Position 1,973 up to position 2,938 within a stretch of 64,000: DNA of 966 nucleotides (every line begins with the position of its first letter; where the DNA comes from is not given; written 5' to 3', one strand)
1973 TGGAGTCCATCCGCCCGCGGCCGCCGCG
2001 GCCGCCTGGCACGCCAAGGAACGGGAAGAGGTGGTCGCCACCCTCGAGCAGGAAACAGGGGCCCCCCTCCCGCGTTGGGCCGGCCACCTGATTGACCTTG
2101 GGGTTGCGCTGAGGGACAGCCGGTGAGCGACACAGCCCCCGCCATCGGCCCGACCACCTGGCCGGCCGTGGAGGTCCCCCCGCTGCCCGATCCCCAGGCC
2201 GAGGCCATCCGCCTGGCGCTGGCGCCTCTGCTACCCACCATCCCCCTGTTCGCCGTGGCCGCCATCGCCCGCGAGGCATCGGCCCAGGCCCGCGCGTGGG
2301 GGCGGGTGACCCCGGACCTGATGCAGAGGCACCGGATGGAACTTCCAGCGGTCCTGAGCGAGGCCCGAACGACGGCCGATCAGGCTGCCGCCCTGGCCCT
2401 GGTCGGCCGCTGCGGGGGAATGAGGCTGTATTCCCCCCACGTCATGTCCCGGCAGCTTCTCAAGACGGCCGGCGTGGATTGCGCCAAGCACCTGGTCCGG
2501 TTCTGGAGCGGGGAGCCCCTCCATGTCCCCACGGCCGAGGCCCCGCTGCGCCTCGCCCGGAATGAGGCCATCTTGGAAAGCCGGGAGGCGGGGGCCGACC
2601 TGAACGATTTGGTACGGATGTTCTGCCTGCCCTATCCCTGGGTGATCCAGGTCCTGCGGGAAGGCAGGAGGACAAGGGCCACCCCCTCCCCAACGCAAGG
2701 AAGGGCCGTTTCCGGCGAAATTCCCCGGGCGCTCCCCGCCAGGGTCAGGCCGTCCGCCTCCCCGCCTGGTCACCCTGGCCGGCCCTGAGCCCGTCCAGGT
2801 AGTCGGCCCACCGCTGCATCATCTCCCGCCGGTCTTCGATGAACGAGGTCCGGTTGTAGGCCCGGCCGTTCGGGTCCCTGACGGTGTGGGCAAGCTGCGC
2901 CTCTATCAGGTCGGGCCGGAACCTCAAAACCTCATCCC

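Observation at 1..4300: Terminus of a tRNA-Glu-associated integrative element carrying a phage-like regulatory module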

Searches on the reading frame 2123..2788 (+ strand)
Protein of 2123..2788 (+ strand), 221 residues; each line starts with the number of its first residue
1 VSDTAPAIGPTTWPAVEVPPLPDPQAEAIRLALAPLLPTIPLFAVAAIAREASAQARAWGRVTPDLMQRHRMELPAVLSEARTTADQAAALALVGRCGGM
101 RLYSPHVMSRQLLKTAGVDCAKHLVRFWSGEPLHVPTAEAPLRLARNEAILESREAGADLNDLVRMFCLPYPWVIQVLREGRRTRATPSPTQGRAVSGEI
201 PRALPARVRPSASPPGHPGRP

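Call 5: search_protein_families(library=pfam, proteins=[window:2123-2788:+], max_evalue=0.1)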
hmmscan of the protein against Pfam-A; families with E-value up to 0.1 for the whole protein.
window:2123-2788:+ (221 aa): 3 families
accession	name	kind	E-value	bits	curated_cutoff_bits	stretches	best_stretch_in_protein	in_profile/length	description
PF08765.17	Mor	-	3.8e-06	27.3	24.9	1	110-185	25-99/107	Mor transcription activator family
PF10623.15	PilI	-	0.065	13.3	25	0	155-185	20-50/77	Plasmid conjugative transfer protein PilI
PF12962.12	DUF3851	-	0.09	13.6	23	0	77-103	32-58/126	Protein of unknown function (DUF3851)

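Call 6: search_protein_families(library=phrogs, proteins=[window:2123-2788:+], max_evalue=0.1)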
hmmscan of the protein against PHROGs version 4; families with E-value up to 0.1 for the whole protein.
window:2123-2788:+ (221 aa): 2 families
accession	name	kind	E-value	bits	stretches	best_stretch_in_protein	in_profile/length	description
phrog_836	-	transcription regulation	1.6e-13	52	1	71-193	9-129/133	late transcriptional activator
phrog_532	-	transcription regulation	6.4e-06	27.3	1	109-184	46-120/132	late transcriptional activator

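Call 11: find_encoding_contigs(protein=window:2123-2788:+, flank=10000, max_places=10)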
Protein window:2123-2788:+ (221 aa): 2 contigs read that carry it; 1 place shown.
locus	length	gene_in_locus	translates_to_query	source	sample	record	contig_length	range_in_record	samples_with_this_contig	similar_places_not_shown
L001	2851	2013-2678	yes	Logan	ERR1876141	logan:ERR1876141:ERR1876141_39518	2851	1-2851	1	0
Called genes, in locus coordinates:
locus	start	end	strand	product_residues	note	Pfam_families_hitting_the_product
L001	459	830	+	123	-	-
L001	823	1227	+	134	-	-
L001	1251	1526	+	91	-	-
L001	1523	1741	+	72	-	-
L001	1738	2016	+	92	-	-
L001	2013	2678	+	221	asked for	PF08765:Mor (faint)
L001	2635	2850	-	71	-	?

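Call 14: find_homologous_proteins(query=window:2123-2788:+)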
Query window:2123-2788:+ (221 aa): 1 proteins with E <= 0.001 among 4566 candidates.
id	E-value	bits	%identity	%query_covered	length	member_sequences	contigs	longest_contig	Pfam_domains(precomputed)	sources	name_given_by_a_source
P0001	1.0e-138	478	100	100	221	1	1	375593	PF08765.18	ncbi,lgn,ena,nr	ncbi:MAG: hypothetical protein GX442_14610 [Candidatus Riflebacteria bacterium]|nr:hypothetical prot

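Call 15: find_related_loci(query=window:2123-2788:+, collection=viral_contigs, flank=10000)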
Query window:2123-2788:+ (221 aa) in viral_contigs; peptide patterns used: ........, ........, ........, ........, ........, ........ (x = any residue, [..] = any of these).
28 stretches matched a pattern, but none encodes a relative of the query by tblastn (E <= 1e-3).

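Call 17: search_protein_families(library=padloc, proteins=[window:2123-2788:+], max_evalue=0.1)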
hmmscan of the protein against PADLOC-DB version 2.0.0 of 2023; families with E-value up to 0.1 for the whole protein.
window:2123-2788:+ (221 aa): 0 families

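Call 18: search_protein_families(library=ncbifam, proteins=[window:2123-2788:+], max_evalue=0.1)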
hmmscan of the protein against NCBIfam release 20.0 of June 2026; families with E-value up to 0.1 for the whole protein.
window:2123-2788:+ (221 aa): 0 families

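Call 33: search_protein_representatives(protein=window:2123-2788:+)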
Query: 221 residues. Proteins with E-value up to 0.001 (for the whole library): 116; up to 1e-10: 9; up to 1e-30: 1. The best 116 are listed.
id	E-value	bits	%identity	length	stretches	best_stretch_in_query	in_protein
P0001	3.2e-139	478.0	100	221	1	1-221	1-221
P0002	3.3e-20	88.9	35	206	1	36-212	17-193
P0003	4.3e-18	82.0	36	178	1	29-181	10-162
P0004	1.9e-17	79.9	36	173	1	29-178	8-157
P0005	2.9e-14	69.5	34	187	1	33-185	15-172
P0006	1.2e-12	64.2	31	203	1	36-218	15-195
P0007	4.0e-12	62.5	31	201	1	38-192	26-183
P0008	8.4e-12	61.5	41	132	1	68-181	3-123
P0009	6.5e-11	58.6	33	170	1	35-184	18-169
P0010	2.0e-10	57.0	36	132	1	72-200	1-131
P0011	2.8e-10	56.5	31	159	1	37-178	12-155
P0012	1.9e-09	53.7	28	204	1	33-181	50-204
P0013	3.1e-09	53.1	33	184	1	31-183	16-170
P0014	3.3e-09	53.0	35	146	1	64-185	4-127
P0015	8.4e-09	51.7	26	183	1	35-186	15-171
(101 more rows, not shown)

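Call 36: find_related_loci(query=P0002, collection=viral_contigs, flank=10000)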
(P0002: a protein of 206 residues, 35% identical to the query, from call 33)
Query P0002 (206 aa) in viral_contigs; peptide patterns used: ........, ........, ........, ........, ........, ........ (x = any residue, [..] = any of these).
8 stretches matched a pattern, but none encodes a relative of the query by tblastn (E <= 1e-3).

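Call 37: find_related_loci(query=P0003, collection=viral_contigs, flank=10000)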
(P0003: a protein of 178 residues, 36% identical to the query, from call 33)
Query P0003 (178 aa) in viral_contigs; peptide patterns used: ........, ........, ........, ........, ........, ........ (x = any residue, [..] = any of these).
9 stretches matched a pattern, but none encodes a relative of the query by tblastn (E <= 1e-3).

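Call 38: search_dna_similar(query=window:2123-2788:+, collection=phages, mode=protein, max_evalue=0.01, max_rows=25)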
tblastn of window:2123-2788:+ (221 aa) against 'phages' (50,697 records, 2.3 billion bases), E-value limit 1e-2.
No match.

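Call 39: search_dna_similar(query=window:2123-2788:+, collection=plasmids, mode=protein, max_evalue=0.01, max_rows=25)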
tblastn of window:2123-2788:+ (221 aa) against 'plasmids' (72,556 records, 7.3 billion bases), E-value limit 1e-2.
No match.

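Call 40: find_homologous_proteins(query=A2, max_evalue=0.00001)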
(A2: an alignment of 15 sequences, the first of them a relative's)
Query A2 (15 sequences) (221 aa, profile of the alignment): 5 proteins with E <= 0.00001 among 8000 candidates.
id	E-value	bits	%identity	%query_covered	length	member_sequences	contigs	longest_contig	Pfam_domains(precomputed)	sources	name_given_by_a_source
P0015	4.8e-55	204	26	74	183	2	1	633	PF08765.18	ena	-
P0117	8.3e-54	200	27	76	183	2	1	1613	PF08765.18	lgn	-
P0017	1.3e-52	196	24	70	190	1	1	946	PF08765.18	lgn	-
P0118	3.0e-49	185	28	69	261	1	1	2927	PF08765.18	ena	-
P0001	5.9e-49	184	100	100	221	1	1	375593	PF08765.18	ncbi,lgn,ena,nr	ncbi:MAG: hypothetical protein GX442_14610 [Candidatus Riflebacteria bacterium]|nr:hypothetical prot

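Call 42: find_related_loci(query=A3, collection=metagenome_contigs, flank=10000)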
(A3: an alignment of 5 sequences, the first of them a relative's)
Query A3 (221 aa) in metagenome_contigs; peptide patterns used: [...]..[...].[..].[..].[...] (x = any residue, [..] = any of these).
7 stretches matched a pattern; 1 encode a relative of the query (tblastn E <= 1e-3); 1 distinct loci.
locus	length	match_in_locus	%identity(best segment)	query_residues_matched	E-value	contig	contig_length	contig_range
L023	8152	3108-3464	39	89-212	9e-14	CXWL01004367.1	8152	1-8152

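Call 45: search_solved_structures(query=A2, max_evalue=1, show_alignments=2)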
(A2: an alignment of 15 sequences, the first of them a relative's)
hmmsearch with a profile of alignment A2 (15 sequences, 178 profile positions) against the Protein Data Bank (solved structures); distinct sequences matched with E-value up to 1: 5.
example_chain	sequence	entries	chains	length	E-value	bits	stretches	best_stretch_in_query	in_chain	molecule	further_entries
1rr7_A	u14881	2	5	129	1.3e-06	31.2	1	105-173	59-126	Middle operon regulator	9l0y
9l0x_G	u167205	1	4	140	4.8e-05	26.1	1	101-174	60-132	Late transcription activator C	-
9vw8_J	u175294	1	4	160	6.6e-05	25.7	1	101-174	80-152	Late transcription activator C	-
8vd6_A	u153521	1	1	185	0.00045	23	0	120-167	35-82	CAP REPEAT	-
2pyy_A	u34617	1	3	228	0.089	15.5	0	91-130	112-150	Ionotropic glutamate receptor bacterial homologue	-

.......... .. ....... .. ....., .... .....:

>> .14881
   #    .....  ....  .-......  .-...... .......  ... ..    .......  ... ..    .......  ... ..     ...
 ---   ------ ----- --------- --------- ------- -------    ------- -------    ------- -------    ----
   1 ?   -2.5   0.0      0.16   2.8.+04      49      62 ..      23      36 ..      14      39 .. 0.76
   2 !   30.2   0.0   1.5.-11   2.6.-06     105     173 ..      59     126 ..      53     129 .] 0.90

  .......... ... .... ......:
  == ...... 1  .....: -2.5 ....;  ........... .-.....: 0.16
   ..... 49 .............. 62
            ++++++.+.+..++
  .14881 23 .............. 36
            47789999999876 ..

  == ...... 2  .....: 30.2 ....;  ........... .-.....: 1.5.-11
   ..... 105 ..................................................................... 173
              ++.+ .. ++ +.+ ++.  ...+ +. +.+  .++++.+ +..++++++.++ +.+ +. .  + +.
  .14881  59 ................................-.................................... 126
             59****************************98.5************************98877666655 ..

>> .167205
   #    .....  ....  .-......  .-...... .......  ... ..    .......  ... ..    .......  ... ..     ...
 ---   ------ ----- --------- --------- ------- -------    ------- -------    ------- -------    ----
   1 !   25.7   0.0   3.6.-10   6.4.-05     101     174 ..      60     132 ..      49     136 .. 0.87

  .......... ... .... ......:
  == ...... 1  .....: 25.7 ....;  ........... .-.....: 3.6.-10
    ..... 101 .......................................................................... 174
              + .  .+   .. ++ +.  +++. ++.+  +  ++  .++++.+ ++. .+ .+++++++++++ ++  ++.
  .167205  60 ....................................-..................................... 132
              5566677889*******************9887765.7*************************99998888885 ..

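Call 54: search_protein_families(library=pfam, proteins=[L023:351-1034:+, L023:1039-1491:+, L023:3003-3434:+, L023:3997-5259:+], max_evalue=0.01)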
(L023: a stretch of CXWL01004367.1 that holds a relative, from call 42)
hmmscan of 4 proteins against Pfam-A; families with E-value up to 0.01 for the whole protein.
L023:351-1034:+ (227 aa): 4 families
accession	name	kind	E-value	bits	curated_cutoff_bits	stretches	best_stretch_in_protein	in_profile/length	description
PF13401.12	AAA_22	-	6.3e-15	56.1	27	1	10-131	4-129/130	AAA domain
PF09077.16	Phage-MuB_C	-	9.5e-15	54.7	25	1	146-221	1-76/78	Mu B transposition protein, C terminal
PF07728.20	AAA_5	-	0.00059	20.3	22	1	16-116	4-93/139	AAA domain (dynein-related subfamily)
PF13604.12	AAA_30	-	0.0017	18.6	27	1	13-133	20-132/191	AAA domain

L023:1039-1491:+ (150 aa): 1 family
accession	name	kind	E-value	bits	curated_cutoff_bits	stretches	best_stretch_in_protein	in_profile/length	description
PF06252.17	GemA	-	1.3e-20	74.9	27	1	20-130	1-117/119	Bacteriophage Mu, GemA protein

L023:3003-3434:+ (143 aa): 4 families
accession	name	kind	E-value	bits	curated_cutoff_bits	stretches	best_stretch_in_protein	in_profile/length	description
PF08765.17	Mor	-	2.9e-06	27.7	24.9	1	60-133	26-98/107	Mor transcription activator family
PF13384.12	HTH_23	-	0.00016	21.8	24.6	1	95-126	6-37/50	Homeodomain-like domain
PF13518.12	HTH_28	-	0.0039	17.7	25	1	98-125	4-31/52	Helix-turn-helix domain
PF02796.21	HTH_7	-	0.0095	16.5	23.8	0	101-124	16-39/45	Helix-turn-helix domain of resolvase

L023:3997-5259:+ (420 aa): 1 family
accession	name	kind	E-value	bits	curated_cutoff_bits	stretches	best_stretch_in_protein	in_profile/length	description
PF25209.1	Phage_capsid_4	-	4.9e-42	145.4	27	1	127-417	2-262/262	Phage capsid protein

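Call 58: find_encoding_contigs(protein=P0118, flank=10000)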
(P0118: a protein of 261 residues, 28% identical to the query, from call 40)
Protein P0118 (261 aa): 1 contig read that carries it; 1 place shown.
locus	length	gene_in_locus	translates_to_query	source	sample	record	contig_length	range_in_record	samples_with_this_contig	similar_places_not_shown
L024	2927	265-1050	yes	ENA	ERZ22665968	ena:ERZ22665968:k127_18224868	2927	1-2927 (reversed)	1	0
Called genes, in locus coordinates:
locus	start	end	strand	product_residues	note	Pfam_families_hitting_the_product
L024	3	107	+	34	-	?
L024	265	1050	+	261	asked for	PF08765:Mor (faint)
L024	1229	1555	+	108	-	-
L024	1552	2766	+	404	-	PF03237:Terminase_6N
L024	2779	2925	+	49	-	?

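Call 59: find_encoding_contigs(protein=P0117, flank=10000)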
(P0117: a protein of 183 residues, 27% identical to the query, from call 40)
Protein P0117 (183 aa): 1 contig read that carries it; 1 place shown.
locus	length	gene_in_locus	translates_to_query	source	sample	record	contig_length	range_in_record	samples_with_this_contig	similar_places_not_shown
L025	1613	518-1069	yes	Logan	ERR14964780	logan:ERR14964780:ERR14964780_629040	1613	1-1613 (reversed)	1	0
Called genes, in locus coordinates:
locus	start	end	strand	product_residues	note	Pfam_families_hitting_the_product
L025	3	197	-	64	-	?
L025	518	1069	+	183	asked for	PF08765:Mor (faint)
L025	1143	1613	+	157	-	?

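Call 65: predict_structure(alignment_id=A2)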
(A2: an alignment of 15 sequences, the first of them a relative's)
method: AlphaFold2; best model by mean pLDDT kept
length: 221 residues; sequences in the alignment: 15
mean_pLDDT: 86.5   pTM: 0.71
mean pLDDT of the five models: 86.5, 86.3, 85.3, 84.6, 84.6
residues with pLDDT >= 90: 162; 70-90: 21; 50-70: 28; < 50: 10
segments of 3 or more residues with pLDDT < 50: 192-199
pLDDT, mean of each block of 10 residues (from residue 1): 65 76 96 95 95 95 93 92 92 94 93 92 93 94 96 97 96 97 77 47 62 69 66
secondary structure, 60 per line:
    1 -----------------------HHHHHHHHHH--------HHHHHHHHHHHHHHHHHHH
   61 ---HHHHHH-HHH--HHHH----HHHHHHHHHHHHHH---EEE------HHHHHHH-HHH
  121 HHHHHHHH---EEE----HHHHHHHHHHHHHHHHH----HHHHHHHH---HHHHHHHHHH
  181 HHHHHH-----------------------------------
elements in order: H24-33 H42-60 H64-69 H76-79 H84-97 E101-103 H110-116 H118-128 E132-134 H139-155 H160-167 H171-186

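Call 67: fold_search(model_id=the predicted structure, library=pdb)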
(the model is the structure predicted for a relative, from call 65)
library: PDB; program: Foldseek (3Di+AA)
matches with E <= 10: 127; with E <= 0.001: 0
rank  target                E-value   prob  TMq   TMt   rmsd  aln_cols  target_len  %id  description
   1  3n0r                  1.2e+00  0.18  0.19  0.17  12.3       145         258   13  Structure of the PhyR stress response regulator at 1.25 Angstrom resolution (released 2010-08-11)
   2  5uxv_A                1.3e+00  0.25  0.21  0.20  11.7       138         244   12  Crystal Structure of Anti-anti-sigma factor PhyR I40V/S51C mutant from Bartonella quintana (released 2018-02-28)
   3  3t0y_C                1.5e+00  0.18  0.18  0.30  13.2       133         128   16  Structure of the PhyR anti-anti-sigma domain bound to the anti-sigma factor, NepR (released 2012-05-02)
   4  7qh5_B                1.8e+00  0.13  0.19  0.14  17.5       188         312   16  The crystal structure of the sigma factor SigG1 from Streptomyces tsukubaensis NRRL18488 (released 2022-12-21)
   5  5uxw_A                2.1e+00  0.18  0.20  0.19  11.8       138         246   11  Crystal Structure of Anti-anti-sigma factor PhyR from Bartonella quintana (released 2018-02-28)
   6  9a50_A                2.1e+00  0.10  0.19  0.17  20.0       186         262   13  Integrative model of RPSB-RPOC by crosslinking MS and deep learning (released 2024-09-18)
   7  7x74_F                2.5e+00  0.08  0.21  0.17  19.4       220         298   15  Cryo-EM structure of Streptomyces coelicolor transcription initial complex with two Zur dimers. (released 2022-08-03)
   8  9a58_A                2.6e+00  0.04  0.15  0.09  28.8       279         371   15  Integrative model of SIGA-RPOC by crosslinking MS and deep learning (released 2024-09-18)
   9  9cb6_A                2.7e+00  0.11  0.19  0.18  12.6       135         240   18  Crystal Structure of RT-PhyR (ruthe_02744) (released 2025-05-28)
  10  8b4h_A                2.9e+00  0.72  0.15  0.10   7.7        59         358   19  IstA transposase cleaved donor complex (released 2023-05-03)
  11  1l3l_C                3.0e+00  0.47  0.18  0.18   7.9        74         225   14  Crystal structure of a bacterial quorum-sensing transcription factor complexed with pheromone and DNA (released 2002-07-03)
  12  9ca6_A                3.2e+00  0.20  0.22  0.21   8.4       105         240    8  Rns Pocket Mutant - I14F/I17F (released 2025-06-25)
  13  5cy2_E                3.2e+00  0.14  0.18  0.22  15.2       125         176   11  Tn3 resolvase - site III complex crystal form II (released 2017-01-11)
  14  5uxw_B                3.2e+00  0.14  0.21  0.19  11.8       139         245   12  Crystal Structure of Anti-anti-sigma factor PhyR from Bartonella quintana (released 2018-02-28)
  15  4v1a_h                3.2e+00  0.05  0.17  0.15  18.7       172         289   12  Structure of the large subunit of the mammalian mitoribosome, part 2 of 2 (released 2014-10-08)
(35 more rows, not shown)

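Call 87: find_related_loci(query=A3, collection=viral_contigs, flank=10000)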
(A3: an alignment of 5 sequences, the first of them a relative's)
Query A3 (221 aa) in viral_contigs; peptide patterns used: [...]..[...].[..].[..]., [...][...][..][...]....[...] (x = any residue, [..] = any of these).
14 stretches matched a pattern, but none encodes a relative of the query by tblastn (E <= 1e-3).

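Call 89: search_dna_similar(query=P0003, collection=phages, mode=protein, max_evalue=0.001, max_rows=15)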
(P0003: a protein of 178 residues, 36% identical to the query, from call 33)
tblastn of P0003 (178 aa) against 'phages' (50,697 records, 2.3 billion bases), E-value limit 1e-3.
Records with a match: 1; places in all: 1; records where one place covers at least 80% of the query: 0.
Best place of each record, by identity: <60% 1.
By first word of the organism name: Stenotrophomonas 1.
By host as written in the record: Stenotrophomonas maltophilia 981 1.
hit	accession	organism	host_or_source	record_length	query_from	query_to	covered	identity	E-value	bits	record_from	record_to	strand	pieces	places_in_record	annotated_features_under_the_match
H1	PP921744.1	Stenotrophomonas phage vB_SmaS_QH16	Stenotrophomonas maltophilia 981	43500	36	151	65%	31.4%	4e-7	54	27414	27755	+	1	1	Mor-like transcriptional activator | hypothetical protein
